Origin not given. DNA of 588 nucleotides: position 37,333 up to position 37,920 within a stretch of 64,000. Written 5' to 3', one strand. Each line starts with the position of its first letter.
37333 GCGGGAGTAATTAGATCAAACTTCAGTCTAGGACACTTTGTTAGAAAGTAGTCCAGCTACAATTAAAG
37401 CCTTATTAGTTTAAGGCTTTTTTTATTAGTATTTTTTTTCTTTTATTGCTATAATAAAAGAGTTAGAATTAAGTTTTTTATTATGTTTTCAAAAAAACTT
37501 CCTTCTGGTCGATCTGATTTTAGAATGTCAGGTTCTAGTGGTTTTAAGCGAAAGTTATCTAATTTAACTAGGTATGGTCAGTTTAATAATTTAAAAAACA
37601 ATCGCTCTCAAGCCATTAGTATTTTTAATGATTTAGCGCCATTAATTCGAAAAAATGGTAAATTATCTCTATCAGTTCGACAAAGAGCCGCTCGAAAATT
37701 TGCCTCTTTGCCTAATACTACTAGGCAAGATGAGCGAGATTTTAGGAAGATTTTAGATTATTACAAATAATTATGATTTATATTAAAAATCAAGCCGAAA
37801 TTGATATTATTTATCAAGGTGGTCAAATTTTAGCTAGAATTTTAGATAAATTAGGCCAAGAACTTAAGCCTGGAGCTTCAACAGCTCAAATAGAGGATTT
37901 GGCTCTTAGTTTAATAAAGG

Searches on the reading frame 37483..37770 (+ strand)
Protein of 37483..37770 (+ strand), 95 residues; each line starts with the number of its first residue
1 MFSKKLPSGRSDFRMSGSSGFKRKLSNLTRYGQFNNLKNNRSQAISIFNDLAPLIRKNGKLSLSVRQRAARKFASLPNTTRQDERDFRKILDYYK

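Call 10: search_protein_families(library=pfam, proteins=[window:37483-37767:+], max_evalue=0.01)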
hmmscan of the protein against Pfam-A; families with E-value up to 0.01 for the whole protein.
window:37483-37767:+ (95 aa): 0 families

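Call 19: find_encoding_contigs(protein=window:37483-37770:+, flank=3000, max_places=10)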
Protein window:37483-37770:+ (95 aa): 23 contigs read that carry it; 10 places shown.
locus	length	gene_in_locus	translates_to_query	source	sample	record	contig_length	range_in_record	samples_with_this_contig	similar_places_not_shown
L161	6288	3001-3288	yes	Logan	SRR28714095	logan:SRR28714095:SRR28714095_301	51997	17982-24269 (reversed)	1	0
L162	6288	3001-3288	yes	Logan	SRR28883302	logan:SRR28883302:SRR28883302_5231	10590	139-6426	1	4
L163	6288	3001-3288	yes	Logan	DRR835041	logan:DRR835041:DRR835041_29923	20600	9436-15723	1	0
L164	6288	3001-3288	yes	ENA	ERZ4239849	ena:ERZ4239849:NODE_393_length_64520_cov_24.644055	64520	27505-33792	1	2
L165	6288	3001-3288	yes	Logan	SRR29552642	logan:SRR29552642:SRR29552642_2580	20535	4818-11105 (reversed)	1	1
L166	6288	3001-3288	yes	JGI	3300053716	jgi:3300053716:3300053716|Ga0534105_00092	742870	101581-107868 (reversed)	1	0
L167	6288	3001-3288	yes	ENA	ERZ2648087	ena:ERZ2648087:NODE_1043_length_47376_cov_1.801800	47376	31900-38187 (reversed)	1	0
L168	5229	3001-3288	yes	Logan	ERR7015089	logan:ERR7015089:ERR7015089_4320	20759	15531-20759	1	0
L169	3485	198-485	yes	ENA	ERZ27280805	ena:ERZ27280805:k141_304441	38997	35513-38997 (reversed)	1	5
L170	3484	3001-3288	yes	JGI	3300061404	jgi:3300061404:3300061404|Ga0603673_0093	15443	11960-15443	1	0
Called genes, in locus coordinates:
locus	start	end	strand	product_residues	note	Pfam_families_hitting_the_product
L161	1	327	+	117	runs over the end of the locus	PF00861:Ribosomal_L18p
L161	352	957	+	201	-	PF00333:Ribosomal_S5, PF03719:Ribosomal_S5_C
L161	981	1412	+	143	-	-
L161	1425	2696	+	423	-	PF00344:SecY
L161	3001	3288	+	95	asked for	-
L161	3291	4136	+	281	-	PF00557:Peptidase_M24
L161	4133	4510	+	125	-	PF03652:RuvX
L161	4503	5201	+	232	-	PF11967:RecO_N, PF02565:RecO_C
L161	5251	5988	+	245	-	PF02616:SMC_ScpA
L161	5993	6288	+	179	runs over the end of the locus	PF04079:SMC_ScpB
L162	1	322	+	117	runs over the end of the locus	PF00861:Ribosomal_L18p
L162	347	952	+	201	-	PF00333:Ribosomal_S5, PF03719:Ribosomal_S5_C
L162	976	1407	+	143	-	-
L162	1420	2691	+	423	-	PF00344:SecY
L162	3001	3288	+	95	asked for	-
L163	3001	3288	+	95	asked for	-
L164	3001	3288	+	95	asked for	-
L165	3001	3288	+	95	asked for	-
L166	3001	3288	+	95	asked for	-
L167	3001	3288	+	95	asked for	-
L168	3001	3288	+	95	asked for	-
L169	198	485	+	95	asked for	-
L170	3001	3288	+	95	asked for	-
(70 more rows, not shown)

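Call 21: find_homologous_proteins(query=window:37483-37767:+, max_evalue=1e-10)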
Query window:37483-37767:+ (95 aa): 8 proteins with E <= 1e-10 among 14 candidates.
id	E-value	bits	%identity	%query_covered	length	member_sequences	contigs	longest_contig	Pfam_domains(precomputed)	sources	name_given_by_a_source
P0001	6.3e-53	194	99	100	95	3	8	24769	-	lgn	-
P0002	2.8e-42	160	82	100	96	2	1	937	-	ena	-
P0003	7.7e-37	143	72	100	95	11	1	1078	-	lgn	-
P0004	2.9e-35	138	72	100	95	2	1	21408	-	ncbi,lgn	-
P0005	1.3e-34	136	68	100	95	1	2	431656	-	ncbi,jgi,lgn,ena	-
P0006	3.2e-31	125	63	100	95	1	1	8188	-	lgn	-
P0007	3.2e-26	109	66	95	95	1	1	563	-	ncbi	-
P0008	5.4e-26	108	59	100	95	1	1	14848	-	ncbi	-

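Call 22: find_encoding_contigs(protein=P0001, flank=1500, max_places=10)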
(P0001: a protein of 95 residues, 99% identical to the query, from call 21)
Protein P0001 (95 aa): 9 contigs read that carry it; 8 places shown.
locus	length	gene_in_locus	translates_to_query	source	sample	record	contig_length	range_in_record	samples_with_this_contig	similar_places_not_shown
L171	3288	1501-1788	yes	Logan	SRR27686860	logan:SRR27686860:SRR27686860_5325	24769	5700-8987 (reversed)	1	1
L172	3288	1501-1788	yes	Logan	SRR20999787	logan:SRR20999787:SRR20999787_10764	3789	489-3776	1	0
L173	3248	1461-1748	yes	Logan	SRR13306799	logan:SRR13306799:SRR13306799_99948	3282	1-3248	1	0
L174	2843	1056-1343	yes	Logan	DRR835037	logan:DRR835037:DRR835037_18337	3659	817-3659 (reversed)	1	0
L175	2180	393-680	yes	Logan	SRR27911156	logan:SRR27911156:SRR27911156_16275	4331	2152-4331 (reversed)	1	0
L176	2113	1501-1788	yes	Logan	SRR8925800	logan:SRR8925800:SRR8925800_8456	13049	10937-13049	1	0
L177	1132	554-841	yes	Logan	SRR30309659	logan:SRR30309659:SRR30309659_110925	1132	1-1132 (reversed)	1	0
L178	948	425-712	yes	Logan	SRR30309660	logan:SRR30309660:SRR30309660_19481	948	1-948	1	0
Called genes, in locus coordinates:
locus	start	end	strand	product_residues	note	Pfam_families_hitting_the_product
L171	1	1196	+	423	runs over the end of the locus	PF00344:SecY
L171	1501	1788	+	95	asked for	-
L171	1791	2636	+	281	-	PF00557:Peptidase_M24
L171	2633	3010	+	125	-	PF03652:RuvX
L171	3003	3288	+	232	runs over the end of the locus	PF11967:RecO_N, PF02565:RecO_C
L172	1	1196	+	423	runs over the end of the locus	PF00344:SecY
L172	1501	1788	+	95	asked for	-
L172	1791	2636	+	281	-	PF00557:Peptidase_M24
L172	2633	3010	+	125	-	PF03652:RuvX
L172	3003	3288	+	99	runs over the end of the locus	?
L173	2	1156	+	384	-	?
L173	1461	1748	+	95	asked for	-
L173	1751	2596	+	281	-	PF00557:Peptidase_M24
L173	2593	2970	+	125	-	PF03652:RuvX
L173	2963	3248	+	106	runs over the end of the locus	?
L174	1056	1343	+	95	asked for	-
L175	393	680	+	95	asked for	-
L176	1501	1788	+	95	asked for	-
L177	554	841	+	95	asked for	-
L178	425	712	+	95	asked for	-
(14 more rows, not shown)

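Call 23: find_encoding_contigs(protein=P0002, flank=1500, max_places=5)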
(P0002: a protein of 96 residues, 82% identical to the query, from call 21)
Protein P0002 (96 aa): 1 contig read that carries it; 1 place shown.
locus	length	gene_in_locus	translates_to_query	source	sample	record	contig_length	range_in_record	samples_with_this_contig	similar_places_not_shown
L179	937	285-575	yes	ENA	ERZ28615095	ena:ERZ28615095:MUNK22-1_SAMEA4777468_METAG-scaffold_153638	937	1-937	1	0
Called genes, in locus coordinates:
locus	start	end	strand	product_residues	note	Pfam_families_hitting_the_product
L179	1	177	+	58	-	?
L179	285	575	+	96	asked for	-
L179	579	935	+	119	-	?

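Call 44: search_protein_families(library=ncbifam, proteins=[window:37483-37767:+], max_evalue=10)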
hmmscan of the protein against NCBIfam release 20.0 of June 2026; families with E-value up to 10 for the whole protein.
window:37483-37767:+ (95 aa): 0 families
